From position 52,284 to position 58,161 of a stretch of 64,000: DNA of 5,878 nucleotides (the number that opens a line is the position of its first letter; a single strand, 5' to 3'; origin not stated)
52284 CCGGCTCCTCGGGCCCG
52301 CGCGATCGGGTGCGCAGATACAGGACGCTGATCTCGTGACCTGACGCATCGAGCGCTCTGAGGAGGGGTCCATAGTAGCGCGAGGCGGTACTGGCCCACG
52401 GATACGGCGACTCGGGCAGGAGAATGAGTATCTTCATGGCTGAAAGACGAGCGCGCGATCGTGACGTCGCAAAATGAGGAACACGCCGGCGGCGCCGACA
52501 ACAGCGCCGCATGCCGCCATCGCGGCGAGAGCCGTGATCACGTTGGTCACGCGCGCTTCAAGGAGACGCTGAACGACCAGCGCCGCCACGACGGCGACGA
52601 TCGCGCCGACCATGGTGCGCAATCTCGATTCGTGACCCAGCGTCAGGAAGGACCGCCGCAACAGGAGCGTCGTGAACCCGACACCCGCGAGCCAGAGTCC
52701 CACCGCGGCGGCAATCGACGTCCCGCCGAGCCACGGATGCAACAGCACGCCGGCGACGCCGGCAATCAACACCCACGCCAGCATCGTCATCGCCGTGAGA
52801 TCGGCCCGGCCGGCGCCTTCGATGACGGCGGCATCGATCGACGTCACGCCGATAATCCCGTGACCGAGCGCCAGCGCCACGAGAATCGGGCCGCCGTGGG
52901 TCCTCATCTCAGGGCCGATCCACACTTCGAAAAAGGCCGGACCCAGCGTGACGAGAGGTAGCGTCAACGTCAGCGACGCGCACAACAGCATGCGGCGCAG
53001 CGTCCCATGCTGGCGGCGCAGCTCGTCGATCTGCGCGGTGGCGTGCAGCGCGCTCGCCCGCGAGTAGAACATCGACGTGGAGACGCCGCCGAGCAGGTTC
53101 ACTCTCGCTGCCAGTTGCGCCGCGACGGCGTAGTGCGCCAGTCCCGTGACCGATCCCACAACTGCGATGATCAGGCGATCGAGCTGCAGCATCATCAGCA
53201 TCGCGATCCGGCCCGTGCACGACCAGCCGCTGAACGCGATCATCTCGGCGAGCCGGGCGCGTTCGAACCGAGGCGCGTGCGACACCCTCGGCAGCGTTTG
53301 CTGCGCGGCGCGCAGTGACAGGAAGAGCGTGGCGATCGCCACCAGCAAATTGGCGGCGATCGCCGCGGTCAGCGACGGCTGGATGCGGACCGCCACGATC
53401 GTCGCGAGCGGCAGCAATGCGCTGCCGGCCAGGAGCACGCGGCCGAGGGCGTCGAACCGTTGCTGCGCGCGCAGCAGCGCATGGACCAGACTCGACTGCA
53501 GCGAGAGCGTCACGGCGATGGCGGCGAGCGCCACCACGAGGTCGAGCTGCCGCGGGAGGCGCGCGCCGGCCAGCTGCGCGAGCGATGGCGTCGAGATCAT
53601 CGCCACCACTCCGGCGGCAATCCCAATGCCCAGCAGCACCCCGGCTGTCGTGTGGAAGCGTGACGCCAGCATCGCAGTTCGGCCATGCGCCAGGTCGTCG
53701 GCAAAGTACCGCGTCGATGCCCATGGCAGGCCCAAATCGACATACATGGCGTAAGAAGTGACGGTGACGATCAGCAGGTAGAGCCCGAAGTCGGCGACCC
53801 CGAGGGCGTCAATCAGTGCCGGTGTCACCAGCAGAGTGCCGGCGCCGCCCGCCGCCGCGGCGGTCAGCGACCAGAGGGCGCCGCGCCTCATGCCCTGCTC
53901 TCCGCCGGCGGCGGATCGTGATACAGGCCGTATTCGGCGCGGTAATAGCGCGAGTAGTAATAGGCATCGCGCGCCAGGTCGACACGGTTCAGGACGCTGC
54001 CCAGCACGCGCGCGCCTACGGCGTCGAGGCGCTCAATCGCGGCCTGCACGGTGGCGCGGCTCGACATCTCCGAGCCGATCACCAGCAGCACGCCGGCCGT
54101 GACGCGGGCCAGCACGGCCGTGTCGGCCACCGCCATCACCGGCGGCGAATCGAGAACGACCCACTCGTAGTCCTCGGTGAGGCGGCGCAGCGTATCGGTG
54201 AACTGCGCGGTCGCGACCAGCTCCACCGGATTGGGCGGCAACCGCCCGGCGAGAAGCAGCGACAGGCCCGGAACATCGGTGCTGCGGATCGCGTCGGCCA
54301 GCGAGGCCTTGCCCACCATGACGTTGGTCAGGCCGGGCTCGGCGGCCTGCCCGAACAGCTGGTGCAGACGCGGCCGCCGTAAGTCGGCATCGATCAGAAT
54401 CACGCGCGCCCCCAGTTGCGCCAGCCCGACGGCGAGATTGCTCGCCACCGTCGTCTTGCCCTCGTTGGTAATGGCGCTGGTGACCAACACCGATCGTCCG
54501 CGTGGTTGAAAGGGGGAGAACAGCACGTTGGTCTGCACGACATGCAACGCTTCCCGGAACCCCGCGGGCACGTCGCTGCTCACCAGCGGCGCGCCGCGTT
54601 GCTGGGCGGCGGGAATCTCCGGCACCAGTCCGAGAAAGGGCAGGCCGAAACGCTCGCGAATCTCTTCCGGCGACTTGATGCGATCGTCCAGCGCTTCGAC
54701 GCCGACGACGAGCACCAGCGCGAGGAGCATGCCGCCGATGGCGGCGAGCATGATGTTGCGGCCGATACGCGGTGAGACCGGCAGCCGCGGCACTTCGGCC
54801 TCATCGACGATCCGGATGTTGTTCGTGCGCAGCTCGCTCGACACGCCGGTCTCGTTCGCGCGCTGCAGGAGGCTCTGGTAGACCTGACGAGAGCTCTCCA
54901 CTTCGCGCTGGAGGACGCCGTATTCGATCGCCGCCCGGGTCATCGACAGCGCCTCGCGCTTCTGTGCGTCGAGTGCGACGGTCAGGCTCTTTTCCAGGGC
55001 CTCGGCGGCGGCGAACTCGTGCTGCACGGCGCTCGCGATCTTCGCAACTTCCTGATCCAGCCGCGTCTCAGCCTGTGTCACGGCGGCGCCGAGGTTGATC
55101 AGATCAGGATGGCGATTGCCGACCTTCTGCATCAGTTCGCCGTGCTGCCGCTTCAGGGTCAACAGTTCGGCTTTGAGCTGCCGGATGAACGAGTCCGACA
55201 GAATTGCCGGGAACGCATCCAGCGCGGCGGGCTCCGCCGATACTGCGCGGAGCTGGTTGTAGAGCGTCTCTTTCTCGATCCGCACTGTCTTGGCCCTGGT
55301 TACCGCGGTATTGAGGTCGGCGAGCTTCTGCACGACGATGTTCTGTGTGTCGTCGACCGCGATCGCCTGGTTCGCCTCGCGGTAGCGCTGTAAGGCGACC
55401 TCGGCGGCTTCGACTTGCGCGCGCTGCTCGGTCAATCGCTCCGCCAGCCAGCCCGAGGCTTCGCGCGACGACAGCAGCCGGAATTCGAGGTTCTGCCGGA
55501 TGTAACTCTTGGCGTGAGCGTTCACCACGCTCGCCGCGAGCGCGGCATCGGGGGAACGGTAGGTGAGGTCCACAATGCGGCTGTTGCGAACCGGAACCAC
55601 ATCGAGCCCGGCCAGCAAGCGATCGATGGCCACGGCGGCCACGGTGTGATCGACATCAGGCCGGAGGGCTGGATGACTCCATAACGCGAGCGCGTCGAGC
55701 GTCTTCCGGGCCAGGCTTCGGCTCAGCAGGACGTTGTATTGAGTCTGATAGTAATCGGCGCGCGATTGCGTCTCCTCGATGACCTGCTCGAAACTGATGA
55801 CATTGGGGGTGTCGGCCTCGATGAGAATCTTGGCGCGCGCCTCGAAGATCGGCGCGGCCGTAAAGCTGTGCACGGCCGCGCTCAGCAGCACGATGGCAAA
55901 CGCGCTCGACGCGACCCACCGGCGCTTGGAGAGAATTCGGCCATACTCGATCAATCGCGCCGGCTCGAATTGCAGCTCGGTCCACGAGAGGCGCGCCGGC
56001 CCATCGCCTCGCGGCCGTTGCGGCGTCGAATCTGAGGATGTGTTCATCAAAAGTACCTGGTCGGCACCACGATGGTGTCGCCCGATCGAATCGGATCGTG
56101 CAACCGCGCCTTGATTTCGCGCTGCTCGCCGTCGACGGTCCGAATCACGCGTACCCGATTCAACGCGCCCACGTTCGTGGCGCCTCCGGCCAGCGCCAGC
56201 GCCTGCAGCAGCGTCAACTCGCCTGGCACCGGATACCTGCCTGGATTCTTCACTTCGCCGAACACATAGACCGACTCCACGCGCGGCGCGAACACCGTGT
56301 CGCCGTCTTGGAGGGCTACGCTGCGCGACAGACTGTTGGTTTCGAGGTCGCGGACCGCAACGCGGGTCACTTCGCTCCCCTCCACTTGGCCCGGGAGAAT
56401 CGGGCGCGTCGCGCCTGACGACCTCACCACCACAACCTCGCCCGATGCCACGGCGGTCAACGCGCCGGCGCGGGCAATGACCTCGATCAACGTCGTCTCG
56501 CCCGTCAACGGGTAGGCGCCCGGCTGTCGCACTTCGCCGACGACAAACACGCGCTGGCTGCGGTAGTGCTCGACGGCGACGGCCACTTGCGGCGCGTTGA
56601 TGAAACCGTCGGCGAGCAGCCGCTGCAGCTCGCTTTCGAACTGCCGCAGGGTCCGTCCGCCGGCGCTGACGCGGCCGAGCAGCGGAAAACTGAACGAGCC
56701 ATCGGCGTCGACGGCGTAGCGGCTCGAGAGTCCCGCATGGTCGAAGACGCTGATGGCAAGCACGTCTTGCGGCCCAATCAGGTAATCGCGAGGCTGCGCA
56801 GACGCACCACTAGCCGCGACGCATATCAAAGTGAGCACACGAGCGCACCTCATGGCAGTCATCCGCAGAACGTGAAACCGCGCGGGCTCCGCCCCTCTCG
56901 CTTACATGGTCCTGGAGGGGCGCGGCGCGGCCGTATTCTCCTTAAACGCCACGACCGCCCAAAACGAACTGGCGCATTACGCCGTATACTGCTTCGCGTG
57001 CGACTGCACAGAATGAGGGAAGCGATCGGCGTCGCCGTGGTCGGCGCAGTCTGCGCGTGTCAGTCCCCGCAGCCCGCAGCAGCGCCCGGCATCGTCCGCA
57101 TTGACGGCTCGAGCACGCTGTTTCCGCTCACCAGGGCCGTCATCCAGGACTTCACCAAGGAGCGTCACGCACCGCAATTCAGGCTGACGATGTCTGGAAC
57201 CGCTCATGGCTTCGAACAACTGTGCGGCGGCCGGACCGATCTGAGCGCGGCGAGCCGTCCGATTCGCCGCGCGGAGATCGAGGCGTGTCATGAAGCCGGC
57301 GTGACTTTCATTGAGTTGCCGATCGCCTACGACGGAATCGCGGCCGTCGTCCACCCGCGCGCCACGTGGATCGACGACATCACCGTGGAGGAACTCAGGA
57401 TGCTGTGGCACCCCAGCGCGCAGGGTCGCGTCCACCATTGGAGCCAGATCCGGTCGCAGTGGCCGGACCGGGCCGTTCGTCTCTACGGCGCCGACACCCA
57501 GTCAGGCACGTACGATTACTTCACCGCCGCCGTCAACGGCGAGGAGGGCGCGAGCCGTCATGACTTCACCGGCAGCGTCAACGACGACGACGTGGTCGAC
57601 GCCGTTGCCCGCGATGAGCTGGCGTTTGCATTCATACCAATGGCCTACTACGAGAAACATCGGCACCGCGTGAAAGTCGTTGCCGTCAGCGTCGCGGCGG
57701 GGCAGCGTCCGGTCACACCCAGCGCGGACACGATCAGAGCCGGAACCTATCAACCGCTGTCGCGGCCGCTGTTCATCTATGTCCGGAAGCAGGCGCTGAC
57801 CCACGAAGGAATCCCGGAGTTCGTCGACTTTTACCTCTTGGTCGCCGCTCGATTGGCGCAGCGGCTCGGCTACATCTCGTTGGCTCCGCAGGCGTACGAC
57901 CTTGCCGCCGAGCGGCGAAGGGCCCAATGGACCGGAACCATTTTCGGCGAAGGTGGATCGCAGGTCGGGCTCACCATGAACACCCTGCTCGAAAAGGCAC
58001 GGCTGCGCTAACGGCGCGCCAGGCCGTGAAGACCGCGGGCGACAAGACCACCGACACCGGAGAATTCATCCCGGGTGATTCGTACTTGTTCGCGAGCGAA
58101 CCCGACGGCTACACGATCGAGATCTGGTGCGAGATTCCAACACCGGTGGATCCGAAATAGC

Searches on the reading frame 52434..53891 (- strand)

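Call 57: search_protein_families(library=pfam, proteins=[window:52434-53891:-], max_evalue=0.001)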
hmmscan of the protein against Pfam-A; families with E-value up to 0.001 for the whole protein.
window:52434-53891:- (485 aa): 1 family
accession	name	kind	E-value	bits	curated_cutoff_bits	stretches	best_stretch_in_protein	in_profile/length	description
PF13440.11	Polysacc_synt_3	-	1.9e-11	44.2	23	1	30-284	6-245/293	Polysaccharide biosynthesis protein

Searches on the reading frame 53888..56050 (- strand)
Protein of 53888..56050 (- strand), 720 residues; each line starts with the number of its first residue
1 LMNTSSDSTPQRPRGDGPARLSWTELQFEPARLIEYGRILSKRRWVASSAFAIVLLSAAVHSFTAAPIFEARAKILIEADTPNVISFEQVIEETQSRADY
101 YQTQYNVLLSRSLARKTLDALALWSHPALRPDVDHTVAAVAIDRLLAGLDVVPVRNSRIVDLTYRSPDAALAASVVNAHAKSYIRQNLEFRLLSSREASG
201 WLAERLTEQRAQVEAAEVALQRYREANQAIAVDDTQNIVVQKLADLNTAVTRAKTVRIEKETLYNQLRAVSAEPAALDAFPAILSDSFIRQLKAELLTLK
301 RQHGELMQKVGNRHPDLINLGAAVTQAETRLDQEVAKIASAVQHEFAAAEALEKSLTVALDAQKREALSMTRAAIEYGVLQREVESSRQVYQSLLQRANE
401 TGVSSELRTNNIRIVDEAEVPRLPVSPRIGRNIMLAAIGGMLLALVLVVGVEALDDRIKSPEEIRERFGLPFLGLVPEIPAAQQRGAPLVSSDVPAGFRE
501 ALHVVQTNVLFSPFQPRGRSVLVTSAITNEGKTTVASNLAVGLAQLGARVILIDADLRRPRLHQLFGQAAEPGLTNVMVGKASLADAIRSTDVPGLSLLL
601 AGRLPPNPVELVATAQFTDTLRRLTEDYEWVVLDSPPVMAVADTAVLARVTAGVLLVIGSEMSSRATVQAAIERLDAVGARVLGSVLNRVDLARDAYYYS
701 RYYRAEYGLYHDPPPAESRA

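Call 57: search_protein_families(library=pfam, proteins=[window:53888-56050:-], max_evalue=0.001)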
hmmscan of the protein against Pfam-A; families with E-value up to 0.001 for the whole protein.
window:53888-56050:- (720 aa): 6 families
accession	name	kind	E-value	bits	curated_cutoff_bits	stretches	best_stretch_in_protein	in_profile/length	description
PF13807.11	GNVR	-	8e-13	48.6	27.7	1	380-448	9-77/82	G-rich domain on putative tyrosine kinase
PF13614.12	AAA_31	-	2.5e-12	47.5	27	1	531-675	14-164/177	AAA domain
PF10609.15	ParA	-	4.9e-09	36.4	27.1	1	521-688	6-173/246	NUBPL iron-transfer P-loop NTPase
PF01656.29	CbiA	-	1.6e-08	35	25.4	1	522-693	2-86/125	CobQ/CobB/MinD/ParA nucleotide binding domain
PF02706.20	Wzz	-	1.5e-07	32.1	25.5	1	33-120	5-90/91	Chain length determinant protein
PF06564.18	CBP_BcsQ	-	3.6e-07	30.4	21.3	1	530-668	13-155/234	Cellulose biosynthesis protein BcsQ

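Call 65: search_protein_families(library=ncbifam, proteins=[window:53888-56050:-], max_evalue=0.0001)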
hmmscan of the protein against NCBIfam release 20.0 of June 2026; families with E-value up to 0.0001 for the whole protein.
window:53888-56050:- (720 aa): 15 families
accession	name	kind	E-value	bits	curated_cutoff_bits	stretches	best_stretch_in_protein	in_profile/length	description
TIGR01005.1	eps_transp_fam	subfamily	1.4e-79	268.2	411.7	2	148-489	145-490/754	exopolysaccharide transport protein family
NF008568.0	PRK11519.1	equivalog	5.1e-60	203.5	1068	2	364-707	359-715/720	tyrosine-protein kinase Wzc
TIGR03017.1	EpsF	equivalog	3.9e-58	197.2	422.75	1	39-476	9-443/444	chain length determinant protein EpsF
NF007350.0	PRK09841.1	equivalog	1.2e-55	189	1248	1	370-707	365-720/726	tyrosine-protein kinase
TIGR01007.1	eps_fam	subfamily_domain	4.6e-51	173.3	108.05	1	503-702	4-203/204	polysaccharide biosynthesis tyrosine autokinase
TIGR03029.1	EpsG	equivalog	1.4e-38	132.7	313.8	1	499-688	84-273/274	chain length determinant protein tyrosine kinase EpsG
TIGR03018.1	pepcterm_TyrKin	hypoth_equivalog_domain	1.1e-37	129.3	230.65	1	519-688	36-207/207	XrtA-associated tyrosine autokinase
TIGR03007.1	pepcterm_ChnLen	equivalog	1.4e-29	102.7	278.85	1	33-484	3-468/498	XrtA system polysaccharide chain length determinant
TIGR01969.1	minD_arch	subfamily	1.1e-19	70.6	201.75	1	520-691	2-171/251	cell division ATPase MinD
TIGR01006.1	polys_exp_MPA1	subfamily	7.3e-15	55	296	1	381-478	127-223/226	CspC family polysaccharide chain length determinant protein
TIGR01968.1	minD_bact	equivalog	9e-13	48.2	212.9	1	520-690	3-173/261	septum site-determining protein MinD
NF041546.1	ParA_partition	equivalog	2.5e-08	33.7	180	0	531-557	12-38/203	ParA family partition ATPase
NF041136.1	MrpORP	equivalog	9.1e-07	28.5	450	1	520-685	7-173/365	iron-sulfur cluster carrier protein MrpORP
TIGR03371.1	cellulose_yhjQ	equivalog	2.6e-06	27.1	157.85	1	529-695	12-183/246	cellulose biosynthesis protein BcsQ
NF008079.0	PRK10818.1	equivalog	9.9e-05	21.8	508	0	519-639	3-125/270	septum site-determining protein MinD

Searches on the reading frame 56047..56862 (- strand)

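Call 57: search_protein_families(library=pfam, proteins=[window:56047-56862:-], max_evalue=0.001)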
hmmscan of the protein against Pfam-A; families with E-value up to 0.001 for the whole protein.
window:56047-56862:- (271 aa): 3 families
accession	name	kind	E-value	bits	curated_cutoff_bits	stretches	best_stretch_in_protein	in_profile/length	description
PF10531.15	SLBB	-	2.8e-23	81.9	27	2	198-247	2-51/55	SLBB domain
PF02563.21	Poly_export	-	1.7e-22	79.8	28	1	22-97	2-76/77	Polysaccharide biosynthesis/export protein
PF22461.2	SLBB_2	-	1.4e-20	73.6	27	2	103-191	1-78/79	SLBB domain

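Call 65: search_protein_families(library=ncbifam, proteins=[window:56047-56862:-], max_evalue=0.0001)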
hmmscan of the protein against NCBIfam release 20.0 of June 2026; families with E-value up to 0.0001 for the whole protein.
window:56047-56862:- (271 aa): 4 families
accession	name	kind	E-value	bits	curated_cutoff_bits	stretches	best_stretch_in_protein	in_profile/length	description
TIGR03028.1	EpsE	equivalog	1e-43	149.4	262.65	1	26-266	1-234/239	polysaccharide export protein EpsE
TIGR03027.2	pepcterm_export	equivalog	8.7e-34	116.6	180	2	26-193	2-165/169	XrtA/PEP-CTERM system exopolysaccharide export protein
NF041843.1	EpsY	equivalog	3.4e-28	98.3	320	2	22-150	48-176/211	exopolysaccharide export protein EpsY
NF011658.0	PRK15078.1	subfamily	2.5e-26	92.4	333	1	26-249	84-310/380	polysaccharide export protein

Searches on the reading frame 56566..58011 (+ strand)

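Call 57: search_protein_families(library=pfam, proteins=[window:56566-58011:+], max_evalue=0.001)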
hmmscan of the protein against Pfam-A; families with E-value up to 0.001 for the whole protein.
window:56566-58011:+ (481 aa): 2 families
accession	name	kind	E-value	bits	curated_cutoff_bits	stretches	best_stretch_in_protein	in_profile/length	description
PF12849.12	PBP_like_2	-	4.3e-25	89.4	27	1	170-423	3-263/267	PBP superfamily domain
PF12727.12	PBP_like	-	6.6e-07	29.1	27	1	204-423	12-192/193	PBP superfamily domain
